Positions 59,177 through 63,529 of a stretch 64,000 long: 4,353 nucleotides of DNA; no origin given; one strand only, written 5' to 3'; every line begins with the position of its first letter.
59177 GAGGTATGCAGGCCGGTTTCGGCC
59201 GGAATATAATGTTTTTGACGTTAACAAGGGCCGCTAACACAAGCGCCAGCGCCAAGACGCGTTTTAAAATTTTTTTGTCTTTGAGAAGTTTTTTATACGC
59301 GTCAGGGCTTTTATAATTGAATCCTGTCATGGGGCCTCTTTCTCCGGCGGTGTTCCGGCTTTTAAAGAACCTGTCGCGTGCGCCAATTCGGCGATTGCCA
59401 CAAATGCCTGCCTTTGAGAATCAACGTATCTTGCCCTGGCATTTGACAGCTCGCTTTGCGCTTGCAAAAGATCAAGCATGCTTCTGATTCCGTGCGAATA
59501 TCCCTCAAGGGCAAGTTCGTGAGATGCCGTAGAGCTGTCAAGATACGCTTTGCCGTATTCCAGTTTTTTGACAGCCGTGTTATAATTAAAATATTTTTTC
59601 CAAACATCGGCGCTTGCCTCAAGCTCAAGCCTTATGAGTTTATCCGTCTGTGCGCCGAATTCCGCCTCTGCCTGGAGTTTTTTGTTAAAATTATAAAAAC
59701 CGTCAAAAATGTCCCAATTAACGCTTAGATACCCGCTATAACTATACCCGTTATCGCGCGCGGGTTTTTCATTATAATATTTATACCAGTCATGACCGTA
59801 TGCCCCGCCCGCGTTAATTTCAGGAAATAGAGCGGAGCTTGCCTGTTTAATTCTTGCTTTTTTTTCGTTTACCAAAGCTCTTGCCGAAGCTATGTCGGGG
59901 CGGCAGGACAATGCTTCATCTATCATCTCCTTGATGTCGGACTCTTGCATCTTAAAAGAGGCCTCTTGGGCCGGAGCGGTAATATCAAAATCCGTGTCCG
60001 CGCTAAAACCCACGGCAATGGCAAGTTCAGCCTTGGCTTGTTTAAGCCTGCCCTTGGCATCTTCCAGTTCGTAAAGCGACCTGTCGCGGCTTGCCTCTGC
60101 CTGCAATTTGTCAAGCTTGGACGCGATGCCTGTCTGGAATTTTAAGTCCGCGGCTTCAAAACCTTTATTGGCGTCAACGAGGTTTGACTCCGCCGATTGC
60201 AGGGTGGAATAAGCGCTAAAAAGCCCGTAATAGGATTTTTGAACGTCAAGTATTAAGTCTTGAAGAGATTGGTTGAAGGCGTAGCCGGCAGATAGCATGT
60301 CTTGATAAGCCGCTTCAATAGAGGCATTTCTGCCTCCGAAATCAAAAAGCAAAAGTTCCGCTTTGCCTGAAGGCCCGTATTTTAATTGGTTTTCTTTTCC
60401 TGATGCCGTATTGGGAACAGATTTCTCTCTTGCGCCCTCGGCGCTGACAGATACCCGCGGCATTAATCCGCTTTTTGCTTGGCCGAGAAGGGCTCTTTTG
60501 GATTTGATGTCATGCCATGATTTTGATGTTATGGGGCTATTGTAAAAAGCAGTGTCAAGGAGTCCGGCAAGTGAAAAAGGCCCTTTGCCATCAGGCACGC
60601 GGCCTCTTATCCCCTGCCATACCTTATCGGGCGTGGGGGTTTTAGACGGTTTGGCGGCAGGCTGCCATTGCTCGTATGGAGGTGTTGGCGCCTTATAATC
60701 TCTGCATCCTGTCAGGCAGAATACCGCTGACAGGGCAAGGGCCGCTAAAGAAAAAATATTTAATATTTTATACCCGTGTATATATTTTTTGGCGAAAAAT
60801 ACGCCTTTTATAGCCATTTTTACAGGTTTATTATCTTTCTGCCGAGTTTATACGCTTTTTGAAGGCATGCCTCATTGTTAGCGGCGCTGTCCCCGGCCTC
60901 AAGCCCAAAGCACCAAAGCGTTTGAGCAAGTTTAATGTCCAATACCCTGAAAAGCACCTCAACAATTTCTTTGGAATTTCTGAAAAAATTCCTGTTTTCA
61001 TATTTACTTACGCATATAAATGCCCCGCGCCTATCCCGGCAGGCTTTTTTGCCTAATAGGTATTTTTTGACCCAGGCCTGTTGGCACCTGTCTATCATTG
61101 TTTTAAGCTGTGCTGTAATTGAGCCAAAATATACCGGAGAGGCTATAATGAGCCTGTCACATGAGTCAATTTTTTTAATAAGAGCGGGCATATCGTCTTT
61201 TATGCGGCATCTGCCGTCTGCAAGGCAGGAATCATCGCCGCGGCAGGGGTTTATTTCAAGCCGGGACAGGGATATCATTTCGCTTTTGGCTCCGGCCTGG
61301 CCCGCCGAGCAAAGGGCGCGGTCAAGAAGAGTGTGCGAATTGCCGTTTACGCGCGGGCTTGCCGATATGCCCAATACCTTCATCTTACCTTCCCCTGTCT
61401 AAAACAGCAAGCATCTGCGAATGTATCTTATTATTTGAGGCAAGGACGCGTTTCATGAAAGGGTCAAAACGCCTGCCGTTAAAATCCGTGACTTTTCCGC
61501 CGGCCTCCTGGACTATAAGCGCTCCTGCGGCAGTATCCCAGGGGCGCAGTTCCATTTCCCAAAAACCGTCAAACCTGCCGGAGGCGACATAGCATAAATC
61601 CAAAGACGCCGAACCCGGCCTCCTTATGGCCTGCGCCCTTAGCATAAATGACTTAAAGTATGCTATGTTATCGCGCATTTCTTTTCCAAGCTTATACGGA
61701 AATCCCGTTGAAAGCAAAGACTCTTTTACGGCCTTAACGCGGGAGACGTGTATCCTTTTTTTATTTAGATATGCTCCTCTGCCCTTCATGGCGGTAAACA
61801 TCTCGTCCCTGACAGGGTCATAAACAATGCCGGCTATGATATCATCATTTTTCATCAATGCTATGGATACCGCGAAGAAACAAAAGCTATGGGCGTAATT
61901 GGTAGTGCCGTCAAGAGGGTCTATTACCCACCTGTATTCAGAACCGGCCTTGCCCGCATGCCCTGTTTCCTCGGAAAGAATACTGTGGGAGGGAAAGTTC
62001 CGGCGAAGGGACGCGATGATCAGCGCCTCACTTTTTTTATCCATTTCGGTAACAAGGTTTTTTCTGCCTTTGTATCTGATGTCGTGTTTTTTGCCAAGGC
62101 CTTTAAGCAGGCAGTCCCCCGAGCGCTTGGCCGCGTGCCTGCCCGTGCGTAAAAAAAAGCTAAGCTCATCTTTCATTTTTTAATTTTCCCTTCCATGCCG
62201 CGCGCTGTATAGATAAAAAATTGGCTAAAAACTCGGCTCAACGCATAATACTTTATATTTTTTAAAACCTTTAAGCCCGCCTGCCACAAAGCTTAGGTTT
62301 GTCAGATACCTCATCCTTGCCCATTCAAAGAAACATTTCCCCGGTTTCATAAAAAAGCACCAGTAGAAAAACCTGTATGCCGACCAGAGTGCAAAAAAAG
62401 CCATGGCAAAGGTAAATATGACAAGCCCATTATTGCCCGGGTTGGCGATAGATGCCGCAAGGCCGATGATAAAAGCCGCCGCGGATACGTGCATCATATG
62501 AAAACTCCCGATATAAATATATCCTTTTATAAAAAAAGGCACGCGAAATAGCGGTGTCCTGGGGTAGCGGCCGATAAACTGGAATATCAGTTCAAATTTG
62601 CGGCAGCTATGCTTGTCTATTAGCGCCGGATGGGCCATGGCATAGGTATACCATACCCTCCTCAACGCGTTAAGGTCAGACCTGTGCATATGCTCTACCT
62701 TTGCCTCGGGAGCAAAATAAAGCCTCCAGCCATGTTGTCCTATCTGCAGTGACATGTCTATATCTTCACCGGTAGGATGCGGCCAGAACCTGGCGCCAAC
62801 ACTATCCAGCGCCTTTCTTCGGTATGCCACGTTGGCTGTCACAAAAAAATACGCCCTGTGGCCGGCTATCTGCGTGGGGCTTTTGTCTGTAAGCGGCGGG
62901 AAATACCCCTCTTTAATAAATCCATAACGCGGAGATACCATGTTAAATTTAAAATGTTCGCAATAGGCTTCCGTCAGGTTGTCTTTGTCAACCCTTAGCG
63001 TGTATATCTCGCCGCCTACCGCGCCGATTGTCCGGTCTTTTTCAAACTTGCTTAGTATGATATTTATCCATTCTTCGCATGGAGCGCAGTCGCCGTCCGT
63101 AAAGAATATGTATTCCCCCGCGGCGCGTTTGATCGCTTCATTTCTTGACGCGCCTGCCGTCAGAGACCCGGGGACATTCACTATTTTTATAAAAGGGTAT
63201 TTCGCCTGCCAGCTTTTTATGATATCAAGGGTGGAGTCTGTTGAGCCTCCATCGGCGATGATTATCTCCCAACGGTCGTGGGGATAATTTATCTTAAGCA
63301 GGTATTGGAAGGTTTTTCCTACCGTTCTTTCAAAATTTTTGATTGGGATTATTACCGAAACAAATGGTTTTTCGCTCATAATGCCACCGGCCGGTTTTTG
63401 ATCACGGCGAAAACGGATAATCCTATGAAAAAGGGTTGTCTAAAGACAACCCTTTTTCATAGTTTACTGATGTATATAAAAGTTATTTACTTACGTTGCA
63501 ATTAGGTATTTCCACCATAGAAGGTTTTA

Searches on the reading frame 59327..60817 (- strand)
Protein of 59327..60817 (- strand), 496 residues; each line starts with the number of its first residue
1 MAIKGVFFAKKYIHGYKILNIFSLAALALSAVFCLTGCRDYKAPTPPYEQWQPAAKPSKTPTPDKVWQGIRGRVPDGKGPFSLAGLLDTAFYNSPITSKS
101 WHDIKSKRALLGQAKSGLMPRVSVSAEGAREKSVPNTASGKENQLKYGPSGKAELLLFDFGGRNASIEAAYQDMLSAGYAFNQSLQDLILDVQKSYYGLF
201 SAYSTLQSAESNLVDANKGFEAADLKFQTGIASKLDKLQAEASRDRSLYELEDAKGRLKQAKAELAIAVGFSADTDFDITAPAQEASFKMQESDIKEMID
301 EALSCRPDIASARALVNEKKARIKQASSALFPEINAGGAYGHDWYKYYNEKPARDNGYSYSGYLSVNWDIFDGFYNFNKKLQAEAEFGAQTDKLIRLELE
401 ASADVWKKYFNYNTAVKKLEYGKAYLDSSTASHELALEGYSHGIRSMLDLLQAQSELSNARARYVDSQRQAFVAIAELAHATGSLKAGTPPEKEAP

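Call 3: search_protein_families(library=pfam, proteins=[window:59327-60817:-], max_evalue=1)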
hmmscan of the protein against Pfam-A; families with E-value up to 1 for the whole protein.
window:59327-60817:- (496 aa): 3 families
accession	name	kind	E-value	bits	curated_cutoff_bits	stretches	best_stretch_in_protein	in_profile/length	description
PF02321.23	OEP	-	2e-52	178.1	22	2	296-483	2-187/187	Outer membrane efflux protein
PF16859.10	TetR_C_11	-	0.024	15.5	32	1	444-492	31-80/113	Tetracyclin repressor-like, C-terminal domain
PF04127.22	DFP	-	0.16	12.2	22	1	223-294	93-160/186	DNA/pantothenate metabolism flavoprotein C-terminal domain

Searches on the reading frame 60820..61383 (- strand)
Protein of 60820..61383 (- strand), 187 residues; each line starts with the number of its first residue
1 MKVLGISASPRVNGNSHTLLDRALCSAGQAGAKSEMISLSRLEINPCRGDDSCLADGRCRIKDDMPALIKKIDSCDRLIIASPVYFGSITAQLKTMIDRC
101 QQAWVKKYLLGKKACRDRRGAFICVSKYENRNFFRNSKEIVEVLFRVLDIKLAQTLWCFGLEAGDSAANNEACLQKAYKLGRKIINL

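Call 70: search_protein_families(library=pfam, proteins=[window:60820-61383:-], max_evalue=0.001)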
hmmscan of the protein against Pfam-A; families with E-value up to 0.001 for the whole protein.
window:60820-61383:- (187 aa): 2 families
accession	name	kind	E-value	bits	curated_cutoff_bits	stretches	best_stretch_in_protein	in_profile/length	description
PF03358.20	FMN_red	-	2.6e-26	92.4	24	1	1-124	1-124/152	NADPH-dependent FMN reductase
PF02525.22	Flavodoxin_2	-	9.2e-11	42.2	27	1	1-116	1-124/198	Flavodoxin-like fold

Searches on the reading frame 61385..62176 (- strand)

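Call 70: search_protein_families(library=pfam, proteins=[window:61385-62176:-], max_evalue=0.001)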
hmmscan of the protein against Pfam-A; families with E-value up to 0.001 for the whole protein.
window:61385-62176:- (263 aa): 1 family
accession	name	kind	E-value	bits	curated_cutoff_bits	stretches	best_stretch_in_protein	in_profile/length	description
PF00459.30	Inositol_P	-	9.9e-74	248.7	27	1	9-256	6-262/271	Inositol monophosphatase family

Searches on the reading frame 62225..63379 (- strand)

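Call 70: search_protein_families(library=pfam, proteins=[window:62225-63379:-], max_evalue=0.001)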
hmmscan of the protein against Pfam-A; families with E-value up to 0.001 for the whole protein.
window:62225-63379:- (384 aa): 4 families
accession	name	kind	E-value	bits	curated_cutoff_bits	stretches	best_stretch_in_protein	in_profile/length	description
PF00535.33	Glycos_transf_2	-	1.1e-26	94.2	23.3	1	8-193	1-166/168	Glycosyl transferase family 2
PF13641.12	Glyco_tranf_2_3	-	5.4e-17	63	27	1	7-241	3-222/230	Glycosyltransferase like family 2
PF13632.12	Glyco_trans_2_3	-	1.1e-12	48.7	27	1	169-306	62-191/198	Glycosyl transferase family group 2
PF10111.15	Glyco_tranf_2_2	-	2.8e-10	40.6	27.3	1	8-103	1-97/276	Glycosyltransferase like family 2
